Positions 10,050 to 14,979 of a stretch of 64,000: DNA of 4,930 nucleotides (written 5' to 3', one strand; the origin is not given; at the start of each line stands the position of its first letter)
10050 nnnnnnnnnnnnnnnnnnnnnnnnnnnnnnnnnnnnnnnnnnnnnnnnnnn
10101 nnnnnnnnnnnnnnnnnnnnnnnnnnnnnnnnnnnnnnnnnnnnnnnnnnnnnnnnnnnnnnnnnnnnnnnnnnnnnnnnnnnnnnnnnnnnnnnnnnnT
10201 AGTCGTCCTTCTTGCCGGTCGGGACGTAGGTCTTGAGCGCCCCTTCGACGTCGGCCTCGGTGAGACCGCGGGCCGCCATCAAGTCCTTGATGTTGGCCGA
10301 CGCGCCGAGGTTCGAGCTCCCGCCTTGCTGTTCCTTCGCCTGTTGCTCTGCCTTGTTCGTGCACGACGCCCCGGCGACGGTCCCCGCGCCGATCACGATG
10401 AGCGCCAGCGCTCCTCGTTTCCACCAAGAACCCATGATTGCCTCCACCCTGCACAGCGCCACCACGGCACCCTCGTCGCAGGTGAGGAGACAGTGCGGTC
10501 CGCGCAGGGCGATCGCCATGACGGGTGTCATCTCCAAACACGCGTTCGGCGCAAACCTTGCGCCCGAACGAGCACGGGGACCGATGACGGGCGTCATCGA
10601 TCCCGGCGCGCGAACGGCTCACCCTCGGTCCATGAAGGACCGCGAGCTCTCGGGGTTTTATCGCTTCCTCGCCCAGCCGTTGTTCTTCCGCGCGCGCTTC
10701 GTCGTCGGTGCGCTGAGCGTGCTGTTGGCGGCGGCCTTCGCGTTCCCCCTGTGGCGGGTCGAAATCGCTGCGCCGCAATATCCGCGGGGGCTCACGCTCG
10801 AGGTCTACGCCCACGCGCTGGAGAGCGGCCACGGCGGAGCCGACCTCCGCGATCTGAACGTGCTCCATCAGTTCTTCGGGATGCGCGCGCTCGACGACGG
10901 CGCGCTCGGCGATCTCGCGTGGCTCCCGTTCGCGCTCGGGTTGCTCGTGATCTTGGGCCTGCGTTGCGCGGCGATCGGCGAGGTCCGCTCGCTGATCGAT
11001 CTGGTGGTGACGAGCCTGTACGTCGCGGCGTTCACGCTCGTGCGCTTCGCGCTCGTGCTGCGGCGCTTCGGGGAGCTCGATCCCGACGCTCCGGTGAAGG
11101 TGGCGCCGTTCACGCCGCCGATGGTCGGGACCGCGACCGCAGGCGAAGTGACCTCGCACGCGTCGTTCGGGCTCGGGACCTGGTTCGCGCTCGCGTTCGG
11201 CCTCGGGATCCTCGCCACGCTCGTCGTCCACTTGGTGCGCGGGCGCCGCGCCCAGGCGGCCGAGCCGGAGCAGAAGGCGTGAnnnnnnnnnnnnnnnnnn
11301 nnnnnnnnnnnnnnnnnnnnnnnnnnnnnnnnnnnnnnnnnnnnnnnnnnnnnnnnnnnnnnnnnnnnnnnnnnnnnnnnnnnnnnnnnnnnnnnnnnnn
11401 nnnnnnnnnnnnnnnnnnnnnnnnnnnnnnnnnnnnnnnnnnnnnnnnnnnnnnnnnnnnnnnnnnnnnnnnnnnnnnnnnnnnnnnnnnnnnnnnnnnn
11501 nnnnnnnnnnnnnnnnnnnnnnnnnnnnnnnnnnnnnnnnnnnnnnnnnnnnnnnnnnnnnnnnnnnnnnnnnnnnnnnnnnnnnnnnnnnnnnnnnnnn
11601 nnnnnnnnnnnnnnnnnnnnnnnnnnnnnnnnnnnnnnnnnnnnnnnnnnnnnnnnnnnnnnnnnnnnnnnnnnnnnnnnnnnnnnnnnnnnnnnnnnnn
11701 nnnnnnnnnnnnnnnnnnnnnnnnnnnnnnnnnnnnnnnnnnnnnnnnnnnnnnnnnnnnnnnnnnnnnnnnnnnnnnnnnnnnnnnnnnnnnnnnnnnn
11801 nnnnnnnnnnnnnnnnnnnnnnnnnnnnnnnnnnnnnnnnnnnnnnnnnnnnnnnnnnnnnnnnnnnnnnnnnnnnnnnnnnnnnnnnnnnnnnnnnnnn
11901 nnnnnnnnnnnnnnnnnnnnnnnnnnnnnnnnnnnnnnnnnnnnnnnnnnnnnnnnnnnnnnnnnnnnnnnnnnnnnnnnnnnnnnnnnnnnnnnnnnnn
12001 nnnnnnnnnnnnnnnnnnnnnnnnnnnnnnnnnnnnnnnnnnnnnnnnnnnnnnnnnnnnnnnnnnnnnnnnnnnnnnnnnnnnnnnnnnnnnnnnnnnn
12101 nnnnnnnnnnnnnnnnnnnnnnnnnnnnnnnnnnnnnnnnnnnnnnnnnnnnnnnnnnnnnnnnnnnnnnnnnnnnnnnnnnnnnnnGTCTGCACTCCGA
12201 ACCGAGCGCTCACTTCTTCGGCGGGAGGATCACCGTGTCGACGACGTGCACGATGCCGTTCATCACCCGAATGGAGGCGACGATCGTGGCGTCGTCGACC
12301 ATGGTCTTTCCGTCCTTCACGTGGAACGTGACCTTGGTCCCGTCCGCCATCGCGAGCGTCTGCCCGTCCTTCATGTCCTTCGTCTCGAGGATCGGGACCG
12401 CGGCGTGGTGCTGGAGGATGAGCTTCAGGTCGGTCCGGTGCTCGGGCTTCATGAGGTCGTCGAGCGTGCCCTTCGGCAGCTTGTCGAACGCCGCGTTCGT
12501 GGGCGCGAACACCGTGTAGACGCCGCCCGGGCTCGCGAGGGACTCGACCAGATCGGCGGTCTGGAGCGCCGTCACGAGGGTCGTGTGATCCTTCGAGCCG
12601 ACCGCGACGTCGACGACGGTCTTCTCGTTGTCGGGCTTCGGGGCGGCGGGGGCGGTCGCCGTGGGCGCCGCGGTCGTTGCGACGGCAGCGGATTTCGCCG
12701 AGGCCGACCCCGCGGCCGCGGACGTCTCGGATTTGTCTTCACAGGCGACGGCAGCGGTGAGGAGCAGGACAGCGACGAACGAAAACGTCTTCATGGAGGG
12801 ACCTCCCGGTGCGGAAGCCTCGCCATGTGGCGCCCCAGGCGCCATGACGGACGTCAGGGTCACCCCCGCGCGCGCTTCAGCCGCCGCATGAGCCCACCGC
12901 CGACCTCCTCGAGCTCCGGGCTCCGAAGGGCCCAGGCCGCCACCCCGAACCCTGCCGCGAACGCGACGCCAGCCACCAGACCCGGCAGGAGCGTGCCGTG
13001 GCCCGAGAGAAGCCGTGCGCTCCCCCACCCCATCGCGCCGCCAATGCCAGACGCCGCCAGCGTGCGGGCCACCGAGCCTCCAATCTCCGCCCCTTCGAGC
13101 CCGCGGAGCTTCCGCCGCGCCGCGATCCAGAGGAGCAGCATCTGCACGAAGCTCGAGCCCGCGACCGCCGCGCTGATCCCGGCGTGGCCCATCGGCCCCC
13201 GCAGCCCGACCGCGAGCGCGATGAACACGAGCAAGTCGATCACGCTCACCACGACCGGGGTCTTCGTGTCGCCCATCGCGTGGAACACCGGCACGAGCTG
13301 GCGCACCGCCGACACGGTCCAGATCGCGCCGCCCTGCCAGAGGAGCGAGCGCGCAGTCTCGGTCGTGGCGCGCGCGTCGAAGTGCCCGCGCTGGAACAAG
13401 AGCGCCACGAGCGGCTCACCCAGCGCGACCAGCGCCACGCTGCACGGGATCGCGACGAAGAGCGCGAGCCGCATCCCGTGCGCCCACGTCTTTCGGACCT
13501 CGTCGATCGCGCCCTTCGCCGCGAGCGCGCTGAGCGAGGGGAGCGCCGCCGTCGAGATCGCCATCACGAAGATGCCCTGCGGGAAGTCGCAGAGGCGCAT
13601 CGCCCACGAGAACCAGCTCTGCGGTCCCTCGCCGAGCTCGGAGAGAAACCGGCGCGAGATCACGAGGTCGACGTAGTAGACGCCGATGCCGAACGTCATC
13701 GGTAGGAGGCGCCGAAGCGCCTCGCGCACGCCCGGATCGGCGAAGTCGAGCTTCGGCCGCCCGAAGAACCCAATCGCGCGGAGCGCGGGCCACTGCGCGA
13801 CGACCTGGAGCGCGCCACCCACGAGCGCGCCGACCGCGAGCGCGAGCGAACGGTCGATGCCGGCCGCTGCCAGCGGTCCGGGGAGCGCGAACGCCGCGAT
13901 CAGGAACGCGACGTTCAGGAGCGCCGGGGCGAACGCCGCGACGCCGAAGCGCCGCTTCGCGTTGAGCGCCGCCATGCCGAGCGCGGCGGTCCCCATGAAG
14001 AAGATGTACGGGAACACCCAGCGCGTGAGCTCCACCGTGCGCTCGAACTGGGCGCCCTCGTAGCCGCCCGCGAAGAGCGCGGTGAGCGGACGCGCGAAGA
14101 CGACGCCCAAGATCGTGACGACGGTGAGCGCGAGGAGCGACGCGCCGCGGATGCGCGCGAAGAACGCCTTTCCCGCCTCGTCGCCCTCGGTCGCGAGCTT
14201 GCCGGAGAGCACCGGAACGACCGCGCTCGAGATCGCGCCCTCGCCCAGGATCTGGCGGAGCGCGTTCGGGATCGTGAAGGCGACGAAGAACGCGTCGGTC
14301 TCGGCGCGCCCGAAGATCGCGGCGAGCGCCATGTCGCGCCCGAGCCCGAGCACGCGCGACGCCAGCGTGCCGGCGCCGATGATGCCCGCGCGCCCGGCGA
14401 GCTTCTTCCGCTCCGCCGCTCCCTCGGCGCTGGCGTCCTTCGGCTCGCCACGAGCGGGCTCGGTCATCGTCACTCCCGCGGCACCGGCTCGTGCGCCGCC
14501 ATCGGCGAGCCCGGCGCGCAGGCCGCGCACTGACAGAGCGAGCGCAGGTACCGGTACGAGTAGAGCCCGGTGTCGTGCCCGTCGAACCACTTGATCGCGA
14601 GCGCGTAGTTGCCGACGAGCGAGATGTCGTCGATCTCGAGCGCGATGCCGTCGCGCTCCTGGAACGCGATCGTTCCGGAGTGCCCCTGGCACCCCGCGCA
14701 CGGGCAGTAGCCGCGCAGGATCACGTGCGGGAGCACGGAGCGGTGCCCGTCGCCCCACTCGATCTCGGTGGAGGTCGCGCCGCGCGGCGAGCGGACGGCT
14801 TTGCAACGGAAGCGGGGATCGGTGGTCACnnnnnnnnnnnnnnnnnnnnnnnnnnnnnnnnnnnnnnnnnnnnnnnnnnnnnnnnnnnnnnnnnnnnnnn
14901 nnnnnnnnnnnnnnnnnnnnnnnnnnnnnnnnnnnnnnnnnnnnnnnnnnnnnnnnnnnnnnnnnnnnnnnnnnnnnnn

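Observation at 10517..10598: Two perfect TGAC-N4-GTCA palindromes in the 196-bp nosZ / nosB2 divergent promoter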

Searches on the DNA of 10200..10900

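Call 74: search_rna_families(source=window, start=10200, end=10900, threshold=evalue, max_evalue=1)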
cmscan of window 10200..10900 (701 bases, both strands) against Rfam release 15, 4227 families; matches with E-value up to 1: 1.
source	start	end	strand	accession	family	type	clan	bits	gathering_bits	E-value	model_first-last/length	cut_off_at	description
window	10580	10606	+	RF01307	sR55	Gene; snRNA; snoRNA; CD-box;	-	17.7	35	0.13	1-65/65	no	Small nucleolar RNA sR55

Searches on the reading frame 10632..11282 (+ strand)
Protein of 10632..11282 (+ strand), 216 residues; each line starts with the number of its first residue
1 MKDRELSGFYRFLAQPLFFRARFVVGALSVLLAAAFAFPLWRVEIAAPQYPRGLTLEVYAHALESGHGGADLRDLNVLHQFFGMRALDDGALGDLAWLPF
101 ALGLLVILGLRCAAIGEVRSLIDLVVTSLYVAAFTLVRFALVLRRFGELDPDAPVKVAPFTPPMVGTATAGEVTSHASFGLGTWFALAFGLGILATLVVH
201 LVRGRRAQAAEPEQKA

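Call 6: search_protein_families(library=pfam, proteins=[window:10632-11282:+])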
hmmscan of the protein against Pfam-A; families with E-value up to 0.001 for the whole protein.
window:10632-11282:+ (216 aa): 0 families

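Call 23: search_protein_families(library=ncbifam, proteins=[window:10632-11282:+], max_evalue=0.01)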
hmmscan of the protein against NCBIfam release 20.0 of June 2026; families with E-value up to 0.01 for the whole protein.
window:10632-11282:+ (216 aa): 0 families

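Call 68: list_cluster_members(proteins=[P0001, window:10632-11282:+])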
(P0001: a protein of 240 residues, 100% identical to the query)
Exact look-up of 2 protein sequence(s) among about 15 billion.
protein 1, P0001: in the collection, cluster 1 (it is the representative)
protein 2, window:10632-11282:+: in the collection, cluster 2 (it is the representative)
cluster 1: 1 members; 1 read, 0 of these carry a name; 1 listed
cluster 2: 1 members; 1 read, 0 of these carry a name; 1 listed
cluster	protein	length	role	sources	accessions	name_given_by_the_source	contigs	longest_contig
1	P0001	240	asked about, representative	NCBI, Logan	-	-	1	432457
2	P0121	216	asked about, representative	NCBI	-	-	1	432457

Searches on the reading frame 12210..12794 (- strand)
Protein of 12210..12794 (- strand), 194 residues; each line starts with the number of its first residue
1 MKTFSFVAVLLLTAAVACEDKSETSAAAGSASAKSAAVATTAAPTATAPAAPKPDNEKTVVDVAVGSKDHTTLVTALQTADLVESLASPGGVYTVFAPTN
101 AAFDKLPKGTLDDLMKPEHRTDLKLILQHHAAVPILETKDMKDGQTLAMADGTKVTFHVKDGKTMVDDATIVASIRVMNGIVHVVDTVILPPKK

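Call 23: search_protein_families(library=ncbifam, proteins=[window:12210-12794:-], max_evalue=0.01)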
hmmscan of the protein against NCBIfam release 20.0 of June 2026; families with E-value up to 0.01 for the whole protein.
window:12210-12794:- (194 aa): 1 family
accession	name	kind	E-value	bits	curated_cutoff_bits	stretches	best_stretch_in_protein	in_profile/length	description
NF049864.1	lipo_LppU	equivalog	0.0076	16.2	135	1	7-67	14-73/199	LppU family putative lipoprotein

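Call 60: search_protein_families(library=pfam, max_evalue=0.01, proteins=[window:12210-12794:-])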
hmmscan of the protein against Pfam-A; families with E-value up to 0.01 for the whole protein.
window:12210-12794:- (194 aa): 1 family
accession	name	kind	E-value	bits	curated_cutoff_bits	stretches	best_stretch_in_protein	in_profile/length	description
PF02469.27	Fasciclin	-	3.7e-29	101.9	22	1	69-191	2-123/123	Fasciclin domain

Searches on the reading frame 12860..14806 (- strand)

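Call 5: search_protein_families(library=pfam, proteins=[window:12860-14806:-])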
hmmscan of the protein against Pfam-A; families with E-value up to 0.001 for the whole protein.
window:12860-14806:- (648 aa): 2 families
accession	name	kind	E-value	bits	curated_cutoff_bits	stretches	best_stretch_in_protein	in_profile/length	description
PF03023.19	MurJ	-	3.9e-102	342.6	27.4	1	162-596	2-433/451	Lipid II flippase MurJ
PF01554.23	MatE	-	3.1e-05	24.2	24.9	1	385-532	17-159/161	MatE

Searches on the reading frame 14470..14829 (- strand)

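Call 5: search_protein_families(library=pfam, proteins=[window:14470-14829:-])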
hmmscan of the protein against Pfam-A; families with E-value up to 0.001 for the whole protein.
window:14470-14829:- (119 aa): 1 family
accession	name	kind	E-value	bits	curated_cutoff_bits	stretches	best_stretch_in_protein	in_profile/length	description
PF06155.17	GBBH-like_N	-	8.1e-24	84.6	22.8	1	19-96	8-85/85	Gamma-butyrobetaine hydroxylase-like, N-terminal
